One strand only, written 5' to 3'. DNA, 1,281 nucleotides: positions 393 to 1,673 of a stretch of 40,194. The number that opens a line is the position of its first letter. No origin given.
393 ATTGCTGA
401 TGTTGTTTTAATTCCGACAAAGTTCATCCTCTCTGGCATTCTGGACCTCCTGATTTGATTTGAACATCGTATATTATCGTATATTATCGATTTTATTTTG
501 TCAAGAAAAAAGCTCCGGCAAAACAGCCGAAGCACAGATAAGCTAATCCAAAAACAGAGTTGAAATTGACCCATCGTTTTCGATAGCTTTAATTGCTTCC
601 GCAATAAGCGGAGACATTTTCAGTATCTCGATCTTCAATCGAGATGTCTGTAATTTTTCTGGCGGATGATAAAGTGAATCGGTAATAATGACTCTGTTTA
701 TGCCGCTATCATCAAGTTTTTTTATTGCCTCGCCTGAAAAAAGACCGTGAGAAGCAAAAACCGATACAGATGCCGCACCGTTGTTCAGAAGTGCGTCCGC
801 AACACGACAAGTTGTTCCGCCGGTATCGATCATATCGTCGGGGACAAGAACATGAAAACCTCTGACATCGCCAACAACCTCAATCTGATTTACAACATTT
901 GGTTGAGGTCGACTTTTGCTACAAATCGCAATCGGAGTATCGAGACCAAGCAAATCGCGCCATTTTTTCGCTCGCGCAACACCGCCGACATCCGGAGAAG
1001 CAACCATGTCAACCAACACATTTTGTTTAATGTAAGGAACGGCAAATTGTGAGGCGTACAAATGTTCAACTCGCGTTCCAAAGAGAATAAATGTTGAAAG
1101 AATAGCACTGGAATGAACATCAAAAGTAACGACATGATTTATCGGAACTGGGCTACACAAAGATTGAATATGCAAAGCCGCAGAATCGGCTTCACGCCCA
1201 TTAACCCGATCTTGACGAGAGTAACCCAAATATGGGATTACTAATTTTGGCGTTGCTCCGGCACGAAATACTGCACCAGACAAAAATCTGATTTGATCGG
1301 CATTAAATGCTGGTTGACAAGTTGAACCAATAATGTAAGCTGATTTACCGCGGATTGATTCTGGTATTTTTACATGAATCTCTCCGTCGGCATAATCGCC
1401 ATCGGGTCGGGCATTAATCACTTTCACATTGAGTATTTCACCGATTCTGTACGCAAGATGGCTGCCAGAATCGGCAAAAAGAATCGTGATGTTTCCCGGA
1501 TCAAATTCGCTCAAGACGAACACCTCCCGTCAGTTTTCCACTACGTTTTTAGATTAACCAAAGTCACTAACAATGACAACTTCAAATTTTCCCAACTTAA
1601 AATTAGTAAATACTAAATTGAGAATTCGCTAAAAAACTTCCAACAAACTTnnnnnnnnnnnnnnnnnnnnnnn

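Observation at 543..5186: PRPP-to-polyprenyl-phosphate pentofuranose donor module built from non-canonical parts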

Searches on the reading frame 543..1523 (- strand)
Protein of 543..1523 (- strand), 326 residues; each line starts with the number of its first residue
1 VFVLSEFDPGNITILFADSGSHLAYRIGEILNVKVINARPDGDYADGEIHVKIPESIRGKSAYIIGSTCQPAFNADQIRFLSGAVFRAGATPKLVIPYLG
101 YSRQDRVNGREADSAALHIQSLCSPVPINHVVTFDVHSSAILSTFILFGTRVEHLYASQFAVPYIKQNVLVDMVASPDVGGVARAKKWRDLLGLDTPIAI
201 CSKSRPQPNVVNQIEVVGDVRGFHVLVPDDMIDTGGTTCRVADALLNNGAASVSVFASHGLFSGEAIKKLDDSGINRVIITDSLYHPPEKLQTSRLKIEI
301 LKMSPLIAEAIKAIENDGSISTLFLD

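Call 3: search_protein_families(library=pfam, proteins=[window:543-1523:-], max_evalue=0.01)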
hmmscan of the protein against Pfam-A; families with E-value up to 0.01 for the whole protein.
window:543-1523:- (326 aa): 3 families
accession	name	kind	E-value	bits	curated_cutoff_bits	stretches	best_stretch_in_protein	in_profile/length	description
PF14572.12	Pribosyl_synth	-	2.6e-21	76.9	27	1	213-324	74-183/184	Phosphoribosyl synthetase-associated domain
PF13793.12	Pribosyltran_N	-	1e-15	58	25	1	14-122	3-113/117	N-terminal domain of ribose phosphate pyrophosphokinase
PF00156.33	Pribosyltran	-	2.1e-10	40.6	26.3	1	171-258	30-123/158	Phosphoribosyl transferase domain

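Call 4: search_protein_families(library=ncbifam, proteins=[window:543-1523:-], max_evalue=0.01)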
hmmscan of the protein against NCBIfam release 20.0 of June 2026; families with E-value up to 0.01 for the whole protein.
window:543-1523:- (326 aa): 14 families
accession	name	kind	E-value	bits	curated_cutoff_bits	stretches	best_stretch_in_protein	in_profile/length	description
NF002320.0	PRK01259.1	subfamily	1.8e-71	241.1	297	1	11-324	6-314/316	ribose-phosphate diphosphokinase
TIGR01251.1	ribP_PPkin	subfamily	6.2e-67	225.7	113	1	13-324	2-308/309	ribose-phosphate diphosphokinase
NF002844.0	PRK03092.1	equivalog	2.1e-58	198.1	438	1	17-324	17-322/326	ribose-phosphate diphosphokinase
NF002758.0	PRK02812.1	equivalog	4e-55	187.3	518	1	16-324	26-329/330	ribose-phosphate pyrophosphokinase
NF002618.0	PRK02269.1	equivalog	4.5e-54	184.2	460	1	17-324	11-316/321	ribose-phosphate diphosphokinase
NF003428.0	PRK04923.1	equivalog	1.2e-47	162.6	536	1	13-326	8-319/319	ribose-phosphate diphosphokinase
NF002686.0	PRK02458.1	equivalog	3.1e-43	148.5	506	1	12-324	10-316/323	ribose-phosphate diphosphokinase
NF001815.0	PRK00553.1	equivalog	9.2e-43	146.6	484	1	22-324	20-321/332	ribose-phosphate pyrophosphokinase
NF002095.0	PRK00934.1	equivalog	6.7e-40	137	296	1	14-292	3-275/287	ribose-phosphate diphosphokinase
NF005299.0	PRK06827.1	subfamily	1e-36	126.5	327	1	44-323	63-367/383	phosphoribosylpyrophosphate synthetase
NF005537.0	PRK07199.1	subfamily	7.8e-25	87.6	322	1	18-302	9-291/301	ribose-phosphate diphosphokinase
NF008616.0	PRK11595.1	equivalog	1.1e-05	25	304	1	207-257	172-222/227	DNA utilization protein GntX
TIGR00201.1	comF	subfamily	0.00013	22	233.55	1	210-257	139-187/190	ComF family protein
NF006605.0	PRK09162.1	equivalog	0.0098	15.3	181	0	219-255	95-131/183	hypoxanthine-guanine phosphoribosyltransferase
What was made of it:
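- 543..1523 (-): Ribose-phosphate diphosphokinase (PRPP synthase), which supplies the PRPP donor. It is probably co-transcribed, but it is not a conserved cassette member. The likely true start is the TTG at 1514, behind a GGGAGG motif. TIGR01251 scores 225.7 bits (cut-off 113), call 4.
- Checked: prs, 543-1523: TIGR01251 scores 225.7 bits against a cut-off of 113 (call 4).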
